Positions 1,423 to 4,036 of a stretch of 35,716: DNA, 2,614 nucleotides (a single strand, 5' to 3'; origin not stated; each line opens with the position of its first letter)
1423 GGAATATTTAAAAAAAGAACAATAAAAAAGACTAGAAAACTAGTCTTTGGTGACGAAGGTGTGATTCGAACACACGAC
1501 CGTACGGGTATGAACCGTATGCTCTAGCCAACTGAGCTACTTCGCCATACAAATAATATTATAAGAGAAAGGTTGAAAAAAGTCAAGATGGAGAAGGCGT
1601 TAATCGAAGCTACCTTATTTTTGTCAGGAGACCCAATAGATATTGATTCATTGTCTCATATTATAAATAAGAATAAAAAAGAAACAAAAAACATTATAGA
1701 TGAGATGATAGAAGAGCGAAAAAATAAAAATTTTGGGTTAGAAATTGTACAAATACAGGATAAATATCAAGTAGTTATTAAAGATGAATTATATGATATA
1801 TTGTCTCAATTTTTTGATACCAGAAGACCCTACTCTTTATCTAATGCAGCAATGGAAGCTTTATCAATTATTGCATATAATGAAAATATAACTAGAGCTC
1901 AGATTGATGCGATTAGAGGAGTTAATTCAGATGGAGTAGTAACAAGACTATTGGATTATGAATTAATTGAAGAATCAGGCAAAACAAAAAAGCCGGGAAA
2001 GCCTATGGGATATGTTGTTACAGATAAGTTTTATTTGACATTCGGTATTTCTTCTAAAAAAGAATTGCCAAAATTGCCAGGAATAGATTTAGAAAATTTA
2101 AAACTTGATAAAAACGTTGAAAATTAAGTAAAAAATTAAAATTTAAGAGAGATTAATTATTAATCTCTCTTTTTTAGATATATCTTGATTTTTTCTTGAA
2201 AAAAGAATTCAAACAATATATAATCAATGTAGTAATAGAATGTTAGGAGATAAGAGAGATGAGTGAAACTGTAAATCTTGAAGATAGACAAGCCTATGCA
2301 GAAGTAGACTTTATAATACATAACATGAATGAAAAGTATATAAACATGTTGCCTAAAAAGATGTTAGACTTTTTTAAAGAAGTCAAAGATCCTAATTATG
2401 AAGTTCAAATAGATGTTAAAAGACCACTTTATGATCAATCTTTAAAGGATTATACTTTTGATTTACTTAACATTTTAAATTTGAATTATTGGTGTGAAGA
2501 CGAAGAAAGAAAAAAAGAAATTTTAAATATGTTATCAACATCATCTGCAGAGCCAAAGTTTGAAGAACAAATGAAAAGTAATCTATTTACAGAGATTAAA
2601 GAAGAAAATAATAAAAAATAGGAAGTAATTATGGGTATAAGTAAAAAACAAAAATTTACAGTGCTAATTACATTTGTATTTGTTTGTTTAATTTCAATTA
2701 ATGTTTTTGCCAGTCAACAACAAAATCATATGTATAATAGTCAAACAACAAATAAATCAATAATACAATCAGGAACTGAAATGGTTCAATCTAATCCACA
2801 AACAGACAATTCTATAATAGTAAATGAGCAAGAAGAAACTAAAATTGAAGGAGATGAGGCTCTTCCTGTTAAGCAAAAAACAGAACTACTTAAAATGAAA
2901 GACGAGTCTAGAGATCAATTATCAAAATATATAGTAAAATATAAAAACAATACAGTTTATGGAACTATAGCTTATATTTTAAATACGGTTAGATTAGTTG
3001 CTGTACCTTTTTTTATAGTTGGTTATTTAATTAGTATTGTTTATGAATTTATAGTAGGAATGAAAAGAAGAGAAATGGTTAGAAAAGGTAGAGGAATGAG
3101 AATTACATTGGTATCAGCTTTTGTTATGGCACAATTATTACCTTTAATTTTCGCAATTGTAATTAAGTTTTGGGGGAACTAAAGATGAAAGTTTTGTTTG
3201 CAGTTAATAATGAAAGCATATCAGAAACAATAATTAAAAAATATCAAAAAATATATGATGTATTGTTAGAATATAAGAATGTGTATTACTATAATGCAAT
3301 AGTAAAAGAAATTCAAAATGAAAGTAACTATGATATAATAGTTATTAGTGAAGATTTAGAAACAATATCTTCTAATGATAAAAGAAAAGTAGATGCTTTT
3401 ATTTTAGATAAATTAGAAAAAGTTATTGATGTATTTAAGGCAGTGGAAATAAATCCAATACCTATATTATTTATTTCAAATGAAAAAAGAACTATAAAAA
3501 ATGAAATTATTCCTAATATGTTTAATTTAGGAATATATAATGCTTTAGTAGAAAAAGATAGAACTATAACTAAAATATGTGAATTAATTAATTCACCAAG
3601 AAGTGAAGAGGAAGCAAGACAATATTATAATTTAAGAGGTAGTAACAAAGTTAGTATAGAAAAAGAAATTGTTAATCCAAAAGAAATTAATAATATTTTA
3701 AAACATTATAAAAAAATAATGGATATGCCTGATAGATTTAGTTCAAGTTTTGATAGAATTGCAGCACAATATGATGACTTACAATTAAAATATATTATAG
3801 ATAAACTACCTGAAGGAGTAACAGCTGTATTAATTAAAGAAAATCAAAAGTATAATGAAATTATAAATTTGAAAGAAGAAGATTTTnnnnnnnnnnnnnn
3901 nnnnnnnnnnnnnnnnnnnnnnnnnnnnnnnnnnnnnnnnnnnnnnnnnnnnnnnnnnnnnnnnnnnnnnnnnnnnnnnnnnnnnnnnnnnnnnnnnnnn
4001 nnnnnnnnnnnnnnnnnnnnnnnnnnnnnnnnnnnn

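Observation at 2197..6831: Four-gene cassette of uncharacterised proteins built from degenerate positioning and signalling domains, inserted between scpB and ireB-ruvX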

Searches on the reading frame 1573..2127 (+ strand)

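Call 3: search_protein_families(library=pfam, proteins=[window:1573-2127:+], max_evalue=1)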
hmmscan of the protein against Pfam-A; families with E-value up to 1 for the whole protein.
window:1573-2127:+ (184 aa): 3 families
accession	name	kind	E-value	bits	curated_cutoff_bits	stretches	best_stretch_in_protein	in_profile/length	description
PF04079.22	SMC_ScpB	-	2.7e-50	170.5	27.4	1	10-168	2-160/160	Segregation and condensation complex subunit ScpB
PF08454.17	RIH_assoc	-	0.046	14.1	28.5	1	30-83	17-70/99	RyR and IP3R Homology associated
PF22230.1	Csx1_CARF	-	0.14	12.9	24.7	1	24-123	47-134/163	CRISPR system endoribonuclease Csx1, CARF domain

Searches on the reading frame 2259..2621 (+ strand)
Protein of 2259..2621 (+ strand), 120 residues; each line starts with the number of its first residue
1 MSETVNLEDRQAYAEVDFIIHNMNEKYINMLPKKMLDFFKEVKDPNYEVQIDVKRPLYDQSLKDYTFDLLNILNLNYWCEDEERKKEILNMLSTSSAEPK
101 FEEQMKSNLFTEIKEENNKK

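Call 3: search_protein_families(library=pfam, proteins=[window:2259-2621:+], max_evalue=1)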
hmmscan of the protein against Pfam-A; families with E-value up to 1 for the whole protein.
window:2259-2621:+ (120 aa): 1 family
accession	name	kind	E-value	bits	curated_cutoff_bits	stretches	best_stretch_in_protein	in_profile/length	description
PF01261.30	AP_endonuc_2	-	0.13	12.4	31.1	1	15-53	119-159/249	Xylose isomerase-like TIM barrel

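Call 4: search_protein_families(library=ncbifam, proteins=[window:2259-2621:+], max_evalue=1)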
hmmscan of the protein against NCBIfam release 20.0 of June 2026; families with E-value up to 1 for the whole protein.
window:2259-2621:+ (120 aa): 1 family
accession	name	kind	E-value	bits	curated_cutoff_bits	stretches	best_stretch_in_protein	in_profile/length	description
NF011556.0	PRK14981.2-2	equivalog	0.02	14.8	182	1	6-75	14-83/124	DNA-directed RNA polymerase subunit F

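Call 52: find_homologous_proteins(query=window:2259-2621:+, max_evalue=0.001)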
Query window:2259-2621:+ (120 aa): 12 proteins with E <= 0.001 among 17 candidates.
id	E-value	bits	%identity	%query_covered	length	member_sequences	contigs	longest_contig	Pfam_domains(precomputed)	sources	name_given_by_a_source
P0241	8.3e-65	234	92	100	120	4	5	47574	-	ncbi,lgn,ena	-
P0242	1.8e-64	233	92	100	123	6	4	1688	-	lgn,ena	-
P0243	1.6e-61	223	90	94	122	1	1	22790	-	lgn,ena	-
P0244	5.0e-59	215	85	98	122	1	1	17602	-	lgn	-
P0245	8.9e-59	215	86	93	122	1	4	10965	-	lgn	-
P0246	3.2e-58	213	83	100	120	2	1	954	-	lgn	-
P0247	1.1e-57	211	84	99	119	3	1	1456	-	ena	-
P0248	4.1e-57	209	82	99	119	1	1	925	-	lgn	-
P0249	8.1e-57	208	86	94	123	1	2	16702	-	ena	-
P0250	3.3e-56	206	85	94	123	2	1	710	-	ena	-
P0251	1.6e-54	201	80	98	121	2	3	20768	-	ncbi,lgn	-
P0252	2.3e-44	168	68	95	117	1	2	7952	-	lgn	-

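Call 70: search_protein_families(library=padloc, proteins=[window:2259-2621:+], max_evalue=0.01)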
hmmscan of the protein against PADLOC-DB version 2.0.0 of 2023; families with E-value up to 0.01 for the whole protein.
window:2259-2621:+ (120 aa): 0 families

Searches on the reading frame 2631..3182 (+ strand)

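Call 3: search_protein_families(library=pfam, proteins=[window:2631-3182:+], max_evalue=1)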
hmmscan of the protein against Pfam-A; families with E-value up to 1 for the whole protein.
window:2631-3182:+ (183 aa): 2 families
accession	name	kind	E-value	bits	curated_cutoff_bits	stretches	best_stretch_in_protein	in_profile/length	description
PF13965.12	SID-1_RNA_chan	-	0.0096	14.9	28.7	1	10-123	118-234/594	dsRNA-gated channel SID-1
PF20098.4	DUF6488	-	0.014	15.7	27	1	8-54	3-44/110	Family of unknown function (DUF6488)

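Call 4: search_protein_families(library=ncbifam, proteins=[window:2631-3182:+], max_evalue=1)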
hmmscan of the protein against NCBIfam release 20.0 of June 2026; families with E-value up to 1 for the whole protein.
window:2631-3182:+ (183 aa): 4 families
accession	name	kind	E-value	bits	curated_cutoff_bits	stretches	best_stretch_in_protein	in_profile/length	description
NF007007.0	PRK09470.1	equivalog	0.053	12.4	486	1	9-107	19-121/463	envelope stress sensor histidine kinase CpxA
TIGR04087.1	YqxM_for_SipW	equivalog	0.083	12.5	80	1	5-74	11-83/186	amyloid fiber anchoring/assembly protein TapA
NF038389.1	ArsS_fam_HK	equivalog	0.19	11.1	250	1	4-108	4-107/403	ArsS family sensor histidine kinase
NF047829.1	epilancin_ElxI1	equivalog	0.25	11.4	45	1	97-144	20-68/72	epilancin biosynthesis-related protein ElxI1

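Call 70: search_protein_families(library=padloc, proteins=[window:2631-3182:+], max_evalue=0.01)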
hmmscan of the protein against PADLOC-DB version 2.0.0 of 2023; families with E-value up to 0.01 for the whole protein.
window:2631-3182:+ (183 aa): 0 families

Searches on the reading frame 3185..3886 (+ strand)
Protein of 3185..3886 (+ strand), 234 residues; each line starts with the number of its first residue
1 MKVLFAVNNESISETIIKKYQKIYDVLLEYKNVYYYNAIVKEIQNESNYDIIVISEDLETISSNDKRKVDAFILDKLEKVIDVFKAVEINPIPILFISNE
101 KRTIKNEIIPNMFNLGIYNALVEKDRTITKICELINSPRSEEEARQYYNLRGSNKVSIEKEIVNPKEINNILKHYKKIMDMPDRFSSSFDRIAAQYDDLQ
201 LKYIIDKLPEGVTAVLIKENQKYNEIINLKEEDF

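Call 57: search_protein_representatives(protein=window:3185-3886:+)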
Query: 234 residues. Proteins with E-value up to 0.001 (for the whole library): 307; up to 1e-10: 188; up to 1e-30: 111. The best 150 are listed.
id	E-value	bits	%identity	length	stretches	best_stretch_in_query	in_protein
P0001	3.4e-139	477.9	100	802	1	1-234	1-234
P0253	5.7e-81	287.6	65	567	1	1-229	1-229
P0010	6.6e-62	225.3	53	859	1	1-228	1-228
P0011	1.8e-61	223.9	51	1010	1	1-229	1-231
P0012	2.3e-60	220.3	52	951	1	1-231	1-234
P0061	4.2e-59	216.2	49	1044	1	1-229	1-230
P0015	8.6e-57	208.6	51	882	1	1-232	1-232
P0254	2.9e-55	203.6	46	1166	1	1-228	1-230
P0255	3.1e-55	203.5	49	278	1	1-228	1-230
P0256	3.0e-54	200.3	47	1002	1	1-232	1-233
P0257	3.2e-53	197.0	48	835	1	1-228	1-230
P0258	5.8e-53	196.1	46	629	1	1-228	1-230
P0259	1.4e-52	194.8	47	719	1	1-228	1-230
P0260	3.1e-52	193.7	45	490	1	1-231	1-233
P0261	3.3e-52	193.6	46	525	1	1-232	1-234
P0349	1.5e-33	132.7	35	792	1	1-223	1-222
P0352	1.3e-32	129.7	36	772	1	1-226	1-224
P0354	3.1e-32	128.4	35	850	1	1-223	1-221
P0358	6.0e-30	120.9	33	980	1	1-219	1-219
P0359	1.4e-29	119.7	34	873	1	1-210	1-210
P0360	2.4e-29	118.9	37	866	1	1-198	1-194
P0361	2.9e-29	118.7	37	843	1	1-208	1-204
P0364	1.7e-28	116.2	34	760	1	1-230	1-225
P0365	2.2e-28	115.8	32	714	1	1-228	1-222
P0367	6.8e-28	114.2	33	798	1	1-228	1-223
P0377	1.0e-23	100.6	31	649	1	1-229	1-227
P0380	1.5e-22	96.8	33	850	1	1-223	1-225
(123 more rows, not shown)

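Call 58: find_encoding_contigs(protein=P0365, flank=7000, max_places=2)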
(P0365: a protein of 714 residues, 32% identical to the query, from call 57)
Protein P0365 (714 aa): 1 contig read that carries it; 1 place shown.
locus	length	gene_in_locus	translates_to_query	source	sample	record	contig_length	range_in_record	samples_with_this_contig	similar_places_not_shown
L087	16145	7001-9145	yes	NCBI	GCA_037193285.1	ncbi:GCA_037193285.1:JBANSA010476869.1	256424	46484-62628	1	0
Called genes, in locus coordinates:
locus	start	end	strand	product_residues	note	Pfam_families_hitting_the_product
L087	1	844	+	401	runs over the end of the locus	PF00753:Lactamase_B, PF19583:ODP, PF00258:Flavodoxin_1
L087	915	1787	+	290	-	PF00149:Metallophos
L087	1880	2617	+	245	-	PF02706:Wzz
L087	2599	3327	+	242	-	PF09140:MipZ (faint), PF10609:ParA (faint), PF13614:AAA_31, PF01656:CbiA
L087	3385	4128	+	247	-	PF19567:CpsB_CapC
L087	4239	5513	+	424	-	PF13167:GTP-bdg_N, PF16360:GTP-bdg_M, PF01926:MMR_HSR1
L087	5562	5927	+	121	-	PF01925:TauE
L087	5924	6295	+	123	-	PF01925:TauE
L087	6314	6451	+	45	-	-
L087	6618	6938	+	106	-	-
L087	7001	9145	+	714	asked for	-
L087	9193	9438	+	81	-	PF06135:IreB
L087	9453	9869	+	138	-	PF03652:RuvX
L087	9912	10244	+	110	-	PF06949:DUF1292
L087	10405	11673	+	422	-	PF06838:Met_gamma_lyase, PF01053:Cys_Met_Meta_PP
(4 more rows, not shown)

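Call 59: find_encoding_contigs(protein=P0380, flank=7000, max_places=2)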
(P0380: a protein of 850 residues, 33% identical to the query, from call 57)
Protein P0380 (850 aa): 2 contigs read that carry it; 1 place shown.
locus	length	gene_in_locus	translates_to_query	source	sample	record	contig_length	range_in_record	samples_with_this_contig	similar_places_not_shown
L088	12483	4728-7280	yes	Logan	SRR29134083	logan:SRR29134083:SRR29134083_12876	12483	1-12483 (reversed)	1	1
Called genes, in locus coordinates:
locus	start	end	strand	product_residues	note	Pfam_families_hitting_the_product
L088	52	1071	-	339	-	PF13379:NMT1_2, PF09084:NMT1, PF12974:Phosphonate-bd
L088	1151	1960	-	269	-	PF00528:BPD_transp_1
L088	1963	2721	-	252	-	PF00005:ABC_tran, PF13304:AAA_21 (faint)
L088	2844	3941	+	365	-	PF00768:Peptidase_S11, PF07943:PBP5_C (weak)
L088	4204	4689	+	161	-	-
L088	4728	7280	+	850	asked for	-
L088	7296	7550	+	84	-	PF06135:IreB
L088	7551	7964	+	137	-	PF03652:RuvX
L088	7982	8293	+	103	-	PF06949:DUF1292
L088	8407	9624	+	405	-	PF06838:Met_gamma_lyase, PF01053:Cys_Met_Meta_PP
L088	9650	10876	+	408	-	PF00070:Pyr_redox (faint), PF00890:FAD_binding_2, PF01134:GIDA, PF01266:DAO (faint), PF03486:HI0933_like, PF07992:Pyr_redox_2, PF12831:FAD_oxidored, PF22780:HI0933_like_1st, +1 more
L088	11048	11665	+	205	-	PF01205:Impact_N, PF09186:DUF1949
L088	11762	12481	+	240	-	?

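Call 60: find_encoding_contigs(protein=P0377, flank=7000, max_places=2)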
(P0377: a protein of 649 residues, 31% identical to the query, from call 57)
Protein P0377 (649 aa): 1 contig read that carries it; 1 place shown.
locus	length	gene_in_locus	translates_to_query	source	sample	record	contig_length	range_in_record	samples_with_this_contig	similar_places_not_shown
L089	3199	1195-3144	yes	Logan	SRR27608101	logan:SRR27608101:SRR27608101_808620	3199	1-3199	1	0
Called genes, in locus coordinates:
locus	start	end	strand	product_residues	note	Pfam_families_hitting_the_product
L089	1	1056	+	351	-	?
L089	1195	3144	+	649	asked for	-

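Call 61: find_encoding_contigs(protein=P0358, flank=7000, max_places=2)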
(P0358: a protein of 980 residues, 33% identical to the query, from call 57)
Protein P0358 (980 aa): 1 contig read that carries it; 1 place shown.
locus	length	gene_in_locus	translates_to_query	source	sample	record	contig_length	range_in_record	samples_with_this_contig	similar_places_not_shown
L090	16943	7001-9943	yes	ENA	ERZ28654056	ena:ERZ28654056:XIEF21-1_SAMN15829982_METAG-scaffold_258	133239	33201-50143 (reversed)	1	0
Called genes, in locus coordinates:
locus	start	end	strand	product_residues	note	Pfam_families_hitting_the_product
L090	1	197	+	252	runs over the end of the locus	PF14501:HATPase_c_5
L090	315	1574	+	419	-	PF01134:GIDA, PF01266:DAO (weak), PF13450:NAD_binding_8 (faint)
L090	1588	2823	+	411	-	PF07833:Cu_amine_oxidN1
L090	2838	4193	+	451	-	PF07833:Cu_amine_oxidN1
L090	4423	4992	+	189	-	PF00188:CAP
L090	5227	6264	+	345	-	PF00768:Peptidase_S11, PF07943:PBP5_C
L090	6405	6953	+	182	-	-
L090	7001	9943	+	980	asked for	-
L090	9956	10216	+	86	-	PF06135:IreB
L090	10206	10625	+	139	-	PF03652:RuvX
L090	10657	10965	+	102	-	PF06949:DUF1292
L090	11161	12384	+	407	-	PF01053:Cys_Met_Meta_PP (weak), PF06838:Met_gamma_lyase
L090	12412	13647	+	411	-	PF00070:Pyr_redox (faint), PF00890:FAD_binding_2, PF01134:GIDA, PF01262:AlaDh_PNT_C (faint), PF03486:HI0933_like, PF12831:FAD_oxidored, PF07992:Pyr_redox_2, PF22780:HI0933_like_1st, +5 more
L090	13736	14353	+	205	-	PF01205:Impact_N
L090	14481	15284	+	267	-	PF00072:Response_reg, PF08769:Spo0A_C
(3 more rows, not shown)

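Call 62: find_encoding_contigs(protein=P0349, flank=7000, max_places=2)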
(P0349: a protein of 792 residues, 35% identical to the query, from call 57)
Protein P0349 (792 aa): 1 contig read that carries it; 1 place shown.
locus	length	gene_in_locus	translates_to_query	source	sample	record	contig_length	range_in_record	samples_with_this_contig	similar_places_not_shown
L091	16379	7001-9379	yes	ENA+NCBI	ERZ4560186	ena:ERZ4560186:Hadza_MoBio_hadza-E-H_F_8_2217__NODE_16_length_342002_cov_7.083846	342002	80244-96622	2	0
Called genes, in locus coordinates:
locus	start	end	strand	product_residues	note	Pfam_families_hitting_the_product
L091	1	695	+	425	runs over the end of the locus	PF03023:MurJ, PF01554:MatE (weak)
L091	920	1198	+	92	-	PF00216:Bac_DNA_binding, PF18291:HU-HIG (weak)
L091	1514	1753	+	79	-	PF01479:S4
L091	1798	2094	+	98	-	PF00581:Rhodanese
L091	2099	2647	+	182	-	PF01863:YgjP-like, PF10263:SprT-like (weak)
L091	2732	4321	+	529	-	PF00704:Glyco_hydro_18, PF23916:TIM-barrel_EndoS, PF00395:SLH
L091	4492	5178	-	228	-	PF04542:Sigma70_r2, PF04545:Sigma70_r4, PF01381:HTH_3 (weak)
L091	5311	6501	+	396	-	PF13354:Beta-lactamase2 (weak), PF00768:Peptidase_S11, PF07943:PBP5_C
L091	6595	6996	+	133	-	-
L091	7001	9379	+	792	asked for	-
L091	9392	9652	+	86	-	PF06135:IreB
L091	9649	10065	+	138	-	PF03652:RuvX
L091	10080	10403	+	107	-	PF06949:DUF1292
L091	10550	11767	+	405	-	PF06838:Met_gamma_lyase, PF01053:Cys_Met_Meta_PP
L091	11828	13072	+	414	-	PF00070:Pyr_redox (faint), PF00890:FAD_binding_2, PF01494:FAD_binding_3 (weak), PF03486:HI0933_like, PF07992:Pyr_redox_2, PF12831:FAD_oxidored, PF13738:Pyr_redox_3 (weak), PF22780:HI0933_like_1st, +4 more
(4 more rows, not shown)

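Call 67: list_cluster_members(proteins=[P0349, P0365, P0352, P0354, P0359, P0360, P0361, P0364, P0367, P0079])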
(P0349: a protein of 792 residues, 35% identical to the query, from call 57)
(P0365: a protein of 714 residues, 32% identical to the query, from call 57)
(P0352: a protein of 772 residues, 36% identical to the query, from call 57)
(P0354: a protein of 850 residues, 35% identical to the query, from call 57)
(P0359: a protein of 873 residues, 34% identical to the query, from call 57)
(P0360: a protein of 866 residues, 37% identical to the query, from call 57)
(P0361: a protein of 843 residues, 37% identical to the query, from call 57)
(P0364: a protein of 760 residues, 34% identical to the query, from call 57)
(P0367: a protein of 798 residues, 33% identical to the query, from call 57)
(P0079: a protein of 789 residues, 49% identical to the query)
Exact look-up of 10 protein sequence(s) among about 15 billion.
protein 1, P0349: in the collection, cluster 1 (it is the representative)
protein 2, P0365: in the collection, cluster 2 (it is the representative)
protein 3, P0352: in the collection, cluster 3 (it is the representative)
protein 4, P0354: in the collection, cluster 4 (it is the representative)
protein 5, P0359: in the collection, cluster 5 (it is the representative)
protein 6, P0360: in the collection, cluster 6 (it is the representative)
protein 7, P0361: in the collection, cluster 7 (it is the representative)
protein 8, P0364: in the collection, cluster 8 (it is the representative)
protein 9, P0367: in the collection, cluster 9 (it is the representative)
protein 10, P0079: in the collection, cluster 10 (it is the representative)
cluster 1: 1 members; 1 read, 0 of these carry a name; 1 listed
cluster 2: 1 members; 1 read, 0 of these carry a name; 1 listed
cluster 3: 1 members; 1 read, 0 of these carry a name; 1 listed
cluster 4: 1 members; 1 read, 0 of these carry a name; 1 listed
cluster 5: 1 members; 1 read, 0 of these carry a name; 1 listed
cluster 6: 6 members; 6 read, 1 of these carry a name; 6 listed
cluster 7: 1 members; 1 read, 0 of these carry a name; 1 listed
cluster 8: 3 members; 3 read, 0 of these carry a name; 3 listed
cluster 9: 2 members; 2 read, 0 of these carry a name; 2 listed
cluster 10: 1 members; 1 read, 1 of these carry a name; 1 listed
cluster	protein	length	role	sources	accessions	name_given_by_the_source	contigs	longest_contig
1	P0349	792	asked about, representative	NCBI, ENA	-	-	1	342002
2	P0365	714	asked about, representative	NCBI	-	-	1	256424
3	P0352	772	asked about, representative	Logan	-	-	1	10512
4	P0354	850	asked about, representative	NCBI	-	-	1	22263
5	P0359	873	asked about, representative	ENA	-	-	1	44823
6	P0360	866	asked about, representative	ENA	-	-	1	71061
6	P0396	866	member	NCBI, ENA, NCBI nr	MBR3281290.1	MAG: hypothetical protein IKI57_05595 [Clostridia bacterium] | hypothetical protein [Clostridia bacterium]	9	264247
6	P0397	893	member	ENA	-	-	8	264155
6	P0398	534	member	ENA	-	-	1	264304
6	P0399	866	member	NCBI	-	-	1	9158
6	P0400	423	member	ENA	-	-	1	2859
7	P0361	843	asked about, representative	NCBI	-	-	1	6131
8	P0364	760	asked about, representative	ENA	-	-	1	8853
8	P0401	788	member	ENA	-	-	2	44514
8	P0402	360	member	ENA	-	-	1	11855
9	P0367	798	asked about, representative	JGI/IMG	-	-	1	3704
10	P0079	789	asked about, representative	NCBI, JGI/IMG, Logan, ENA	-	hypothetical protein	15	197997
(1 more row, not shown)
